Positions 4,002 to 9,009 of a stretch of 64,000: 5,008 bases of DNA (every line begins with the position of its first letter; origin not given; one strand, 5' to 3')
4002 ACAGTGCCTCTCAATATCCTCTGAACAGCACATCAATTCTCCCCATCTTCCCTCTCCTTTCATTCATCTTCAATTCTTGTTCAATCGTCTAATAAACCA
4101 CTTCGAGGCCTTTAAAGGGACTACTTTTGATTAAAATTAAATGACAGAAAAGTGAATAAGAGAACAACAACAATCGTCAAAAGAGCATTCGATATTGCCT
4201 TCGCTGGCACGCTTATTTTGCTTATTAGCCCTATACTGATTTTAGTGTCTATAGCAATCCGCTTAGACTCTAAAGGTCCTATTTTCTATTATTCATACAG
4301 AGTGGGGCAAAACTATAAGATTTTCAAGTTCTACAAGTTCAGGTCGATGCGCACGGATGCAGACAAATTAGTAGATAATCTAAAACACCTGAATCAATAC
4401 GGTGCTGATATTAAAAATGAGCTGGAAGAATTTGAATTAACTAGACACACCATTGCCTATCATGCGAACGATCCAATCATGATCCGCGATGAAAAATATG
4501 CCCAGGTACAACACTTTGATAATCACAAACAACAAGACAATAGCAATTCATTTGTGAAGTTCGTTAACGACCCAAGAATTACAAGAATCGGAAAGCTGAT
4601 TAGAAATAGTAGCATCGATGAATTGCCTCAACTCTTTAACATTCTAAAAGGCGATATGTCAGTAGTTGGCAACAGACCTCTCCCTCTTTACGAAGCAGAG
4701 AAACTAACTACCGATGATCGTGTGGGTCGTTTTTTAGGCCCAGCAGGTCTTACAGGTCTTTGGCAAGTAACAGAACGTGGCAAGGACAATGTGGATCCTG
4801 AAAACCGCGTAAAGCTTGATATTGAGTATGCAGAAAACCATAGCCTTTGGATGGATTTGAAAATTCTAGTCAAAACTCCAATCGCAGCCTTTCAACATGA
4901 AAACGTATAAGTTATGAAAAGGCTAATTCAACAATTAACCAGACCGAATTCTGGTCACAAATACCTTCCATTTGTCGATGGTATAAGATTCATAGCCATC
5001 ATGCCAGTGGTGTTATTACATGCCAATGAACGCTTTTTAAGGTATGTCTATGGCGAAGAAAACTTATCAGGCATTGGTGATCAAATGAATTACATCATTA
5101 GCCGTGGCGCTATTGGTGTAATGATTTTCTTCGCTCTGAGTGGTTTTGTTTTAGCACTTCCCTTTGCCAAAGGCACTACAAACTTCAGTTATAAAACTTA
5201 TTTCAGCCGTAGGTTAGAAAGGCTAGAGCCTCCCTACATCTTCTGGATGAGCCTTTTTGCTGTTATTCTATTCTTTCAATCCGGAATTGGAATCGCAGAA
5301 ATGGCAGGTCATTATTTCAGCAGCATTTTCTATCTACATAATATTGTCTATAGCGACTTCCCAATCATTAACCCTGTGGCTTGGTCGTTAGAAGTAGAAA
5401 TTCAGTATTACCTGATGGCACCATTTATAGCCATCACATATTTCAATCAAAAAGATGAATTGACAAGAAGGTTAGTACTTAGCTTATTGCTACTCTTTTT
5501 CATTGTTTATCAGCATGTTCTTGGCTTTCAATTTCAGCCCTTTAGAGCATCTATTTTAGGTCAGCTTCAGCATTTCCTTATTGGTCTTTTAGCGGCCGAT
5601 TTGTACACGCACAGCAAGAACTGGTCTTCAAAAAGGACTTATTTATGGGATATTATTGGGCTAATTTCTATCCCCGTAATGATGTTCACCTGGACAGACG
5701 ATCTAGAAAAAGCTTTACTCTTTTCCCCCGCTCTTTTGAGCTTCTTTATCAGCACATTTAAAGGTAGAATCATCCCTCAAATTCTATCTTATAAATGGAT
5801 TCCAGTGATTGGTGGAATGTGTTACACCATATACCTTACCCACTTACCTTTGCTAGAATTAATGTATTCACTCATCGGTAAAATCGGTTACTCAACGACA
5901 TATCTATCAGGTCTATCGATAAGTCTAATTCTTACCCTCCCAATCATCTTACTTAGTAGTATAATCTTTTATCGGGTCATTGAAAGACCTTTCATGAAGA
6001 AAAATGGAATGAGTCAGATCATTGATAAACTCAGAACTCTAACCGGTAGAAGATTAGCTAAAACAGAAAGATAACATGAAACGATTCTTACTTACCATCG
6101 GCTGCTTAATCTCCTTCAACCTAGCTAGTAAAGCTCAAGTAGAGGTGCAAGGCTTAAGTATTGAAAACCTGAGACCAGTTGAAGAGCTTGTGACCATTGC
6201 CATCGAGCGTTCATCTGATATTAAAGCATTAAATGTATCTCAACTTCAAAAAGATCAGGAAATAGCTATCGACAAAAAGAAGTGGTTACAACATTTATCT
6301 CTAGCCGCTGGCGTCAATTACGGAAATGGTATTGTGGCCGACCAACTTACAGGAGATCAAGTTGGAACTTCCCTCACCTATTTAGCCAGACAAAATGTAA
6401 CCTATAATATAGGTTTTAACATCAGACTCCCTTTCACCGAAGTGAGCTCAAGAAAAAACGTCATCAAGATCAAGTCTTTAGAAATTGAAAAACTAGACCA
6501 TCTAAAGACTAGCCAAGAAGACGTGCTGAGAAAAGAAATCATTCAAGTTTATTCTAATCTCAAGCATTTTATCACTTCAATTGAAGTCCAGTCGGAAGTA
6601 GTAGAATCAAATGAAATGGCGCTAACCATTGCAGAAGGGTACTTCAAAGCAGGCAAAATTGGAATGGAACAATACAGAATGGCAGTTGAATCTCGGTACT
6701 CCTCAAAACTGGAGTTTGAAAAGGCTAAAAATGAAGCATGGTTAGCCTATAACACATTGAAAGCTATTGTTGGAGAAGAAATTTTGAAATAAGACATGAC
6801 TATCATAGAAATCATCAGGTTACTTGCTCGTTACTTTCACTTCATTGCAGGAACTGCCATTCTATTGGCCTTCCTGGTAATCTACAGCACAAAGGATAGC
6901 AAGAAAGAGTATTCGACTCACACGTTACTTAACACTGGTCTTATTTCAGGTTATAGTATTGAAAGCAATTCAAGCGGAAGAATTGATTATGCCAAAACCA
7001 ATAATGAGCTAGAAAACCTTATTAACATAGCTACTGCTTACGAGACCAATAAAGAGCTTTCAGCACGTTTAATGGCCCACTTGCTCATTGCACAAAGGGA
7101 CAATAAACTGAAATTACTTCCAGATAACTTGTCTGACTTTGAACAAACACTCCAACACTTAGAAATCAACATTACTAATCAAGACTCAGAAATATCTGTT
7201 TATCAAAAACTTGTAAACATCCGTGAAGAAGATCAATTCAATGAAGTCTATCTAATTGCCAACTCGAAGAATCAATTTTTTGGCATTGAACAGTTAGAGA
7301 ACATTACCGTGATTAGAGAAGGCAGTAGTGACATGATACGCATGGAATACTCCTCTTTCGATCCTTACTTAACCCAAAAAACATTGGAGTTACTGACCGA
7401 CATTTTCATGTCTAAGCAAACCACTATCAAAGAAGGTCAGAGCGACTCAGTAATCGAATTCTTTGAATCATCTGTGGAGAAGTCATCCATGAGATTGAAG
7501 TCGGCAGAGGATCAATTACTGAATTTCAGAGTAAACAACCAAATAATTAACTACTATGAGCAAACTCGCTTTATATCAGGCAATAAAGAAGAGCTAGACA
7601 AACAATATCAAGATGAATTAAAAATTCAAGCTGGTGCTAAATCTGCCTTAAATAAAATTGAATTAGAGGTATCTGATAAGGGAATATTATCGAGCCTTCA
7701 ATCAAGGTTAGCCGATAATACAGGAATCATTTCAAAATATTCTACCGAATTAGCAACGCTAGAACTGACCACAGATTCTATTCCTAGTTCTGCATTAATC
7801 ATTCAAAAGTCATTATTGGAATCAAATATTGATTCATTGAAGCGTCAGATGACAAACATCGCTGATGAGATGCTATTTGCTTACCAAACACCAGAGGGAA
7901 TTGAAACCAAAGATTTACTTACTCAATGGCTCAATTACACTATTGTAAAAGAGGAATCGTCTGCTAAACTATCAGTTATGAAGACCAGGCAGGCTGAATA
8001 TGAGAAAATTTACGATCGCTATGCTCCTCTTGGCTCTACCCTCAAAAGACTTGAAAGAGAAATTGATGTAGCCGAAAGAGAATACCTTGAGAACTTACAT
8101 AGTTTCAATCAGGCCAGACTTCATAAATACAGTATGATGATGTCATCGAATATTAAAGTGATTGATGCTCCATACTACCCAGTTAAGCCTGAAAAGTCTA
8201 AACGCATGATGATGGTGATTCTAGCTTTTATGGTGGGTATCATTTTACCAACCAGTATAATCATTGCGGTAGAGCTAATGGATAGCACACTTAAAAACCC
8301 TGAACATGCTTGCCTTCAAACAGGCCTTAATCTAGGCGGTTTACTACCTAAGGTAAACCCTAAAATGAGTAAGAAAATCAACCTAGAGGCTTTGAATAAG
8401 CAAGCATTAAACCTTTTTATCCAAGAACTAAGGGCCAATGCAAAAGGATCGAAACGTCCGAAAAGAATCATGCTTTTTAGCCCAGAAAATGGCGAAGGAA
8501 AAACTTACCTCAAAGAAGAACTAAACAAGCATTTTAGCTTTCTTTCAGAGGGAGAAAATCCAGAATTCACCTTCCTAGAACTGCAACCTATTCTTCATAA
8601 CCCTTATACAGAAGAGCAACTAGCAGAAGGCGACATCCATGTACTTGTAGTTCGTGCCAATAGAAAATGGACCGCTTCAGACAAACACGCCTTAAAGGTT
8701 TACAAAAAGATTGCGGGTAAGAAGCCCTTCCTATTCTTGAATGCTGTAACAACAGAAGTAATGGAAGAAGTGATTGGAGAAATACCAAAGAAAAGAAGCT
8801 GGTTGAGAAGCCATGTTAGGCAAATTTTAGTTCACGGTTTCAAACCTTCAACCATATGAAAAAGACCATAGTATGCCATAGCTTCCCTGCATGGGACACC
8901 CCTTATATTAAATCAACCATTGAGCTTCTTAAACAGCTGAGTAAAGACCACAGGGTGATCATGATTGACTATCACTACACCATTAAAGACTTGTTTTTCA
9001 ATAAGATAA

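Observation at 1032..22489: Hidden regulon: 21-bp-period T(C/T)ATCG repeats placed exactly 36 bp before a -7 box at six promoters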

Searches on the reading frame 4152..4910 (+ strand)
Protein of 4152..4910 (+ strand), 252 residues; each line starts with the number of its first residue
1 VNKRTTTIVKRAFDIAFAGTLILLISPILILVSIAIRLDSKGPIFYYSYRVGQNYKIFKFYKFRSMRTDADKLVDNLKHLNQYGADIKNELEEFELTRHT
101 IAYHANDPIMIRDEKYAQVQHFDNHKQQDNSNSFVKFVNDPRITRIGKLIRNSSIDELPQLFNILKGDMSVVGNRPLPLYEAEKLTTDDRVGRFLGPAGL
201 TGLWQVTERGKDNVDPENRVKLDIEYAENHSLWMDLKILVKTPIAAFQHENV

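Call 8: search_protein_families(library=pfam, proteins=[window:4152-4910:+])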
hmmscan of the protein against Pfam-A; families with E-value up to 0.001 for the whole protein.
window:4152-4910:+ (252 aa): 1 family
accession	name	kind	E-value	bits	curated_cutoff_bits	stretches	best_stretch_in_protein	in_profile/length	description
PF02397.22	Bac_transf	-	3.7e-59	199.7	27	1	10-247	1-178/179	Bacterial sugar transferase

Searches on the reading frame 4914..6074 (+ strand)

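Call 8: search_protein_families(library=pfam, proteins=[window:4914-6074:+])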
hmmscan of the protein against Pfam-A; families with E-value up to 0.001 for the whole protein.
window:4914-6074:+ (386 aa): 1 family
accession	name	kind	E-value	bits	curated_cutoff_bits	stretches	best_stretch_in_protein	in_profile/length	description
PF01757.29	Acyl_transf_3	-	1.8e-31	109.8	31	1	19-347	2-323/326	Acyltransferase domain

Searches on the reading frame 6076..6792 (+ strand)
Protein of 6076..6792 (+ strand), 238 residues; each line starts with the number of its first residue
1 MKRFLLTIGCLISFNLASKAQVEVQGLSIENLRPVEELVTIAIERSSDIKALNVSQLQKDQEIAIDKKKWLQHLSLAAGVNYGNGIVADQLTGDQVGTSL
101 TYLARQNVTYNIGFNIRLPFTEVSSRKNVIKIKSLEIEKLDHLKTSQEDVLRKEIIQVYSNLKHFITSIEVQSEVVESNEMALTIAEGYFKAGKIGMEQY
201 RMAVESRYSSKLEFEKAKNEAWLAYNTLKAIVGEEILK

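Call 8: search_protein_families(library=pfam, proteins=[window:6076-6792:+])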
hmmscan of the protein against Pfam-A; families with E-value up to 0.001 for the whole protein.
window:6076-6792:+ (238 aa): 1 family
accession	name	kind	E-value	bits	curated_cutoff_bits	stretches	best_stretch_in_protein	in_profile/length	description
PF02321.23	OEP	-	1.1e-20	74.6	22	1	36-233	2-187/187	Outer membrane efflux protein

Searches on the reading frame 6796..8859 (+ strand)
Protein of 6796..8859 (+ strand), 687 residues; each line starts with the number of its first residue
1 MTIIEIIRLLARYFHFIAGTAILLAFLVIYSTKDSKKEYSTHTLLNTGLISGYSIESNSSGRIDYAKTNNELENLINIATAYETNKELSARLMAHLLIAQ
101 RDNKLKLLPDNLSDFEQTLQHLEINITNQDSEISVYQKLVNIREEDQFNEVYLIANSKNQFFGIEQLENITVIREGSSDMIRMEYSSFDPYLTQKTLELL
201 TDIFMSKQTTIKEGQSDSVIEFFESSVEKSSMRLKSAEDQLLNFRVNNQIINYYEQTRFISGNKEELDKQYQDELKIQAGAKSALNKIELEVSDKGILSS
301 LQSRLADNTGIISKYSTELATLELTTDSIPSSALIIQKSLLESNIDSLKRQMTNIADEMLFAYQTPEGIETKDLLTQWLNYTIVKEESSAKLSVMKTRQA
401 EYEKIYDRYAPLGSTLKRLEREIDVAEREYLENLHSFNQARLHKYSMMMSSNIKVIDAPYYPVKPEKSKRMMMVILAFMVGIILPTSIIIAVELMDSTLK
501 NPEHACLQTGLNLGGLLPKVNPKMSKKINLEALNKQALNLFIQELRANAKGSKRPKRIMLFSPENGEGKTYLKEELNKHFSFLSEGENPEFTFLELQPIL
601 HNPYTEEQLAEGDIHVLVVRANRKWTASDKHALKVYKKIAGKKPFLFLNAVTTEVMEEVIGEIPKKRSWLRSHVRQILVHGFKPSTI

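Call 8: search_protein_families(library=pfam, proteins=[window:6796-8859:+])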
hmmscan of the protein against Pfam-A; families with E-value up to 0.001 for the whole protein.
window:6796-8859:+ (687 aa): 1 family
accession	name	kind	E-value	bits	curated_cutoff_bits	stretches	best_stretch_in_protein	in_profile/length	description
PF13807.11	GNVR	-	6.6e-08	32.8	27.7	1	416-490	7-78/82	G-rich domain on putative tyrosine kinase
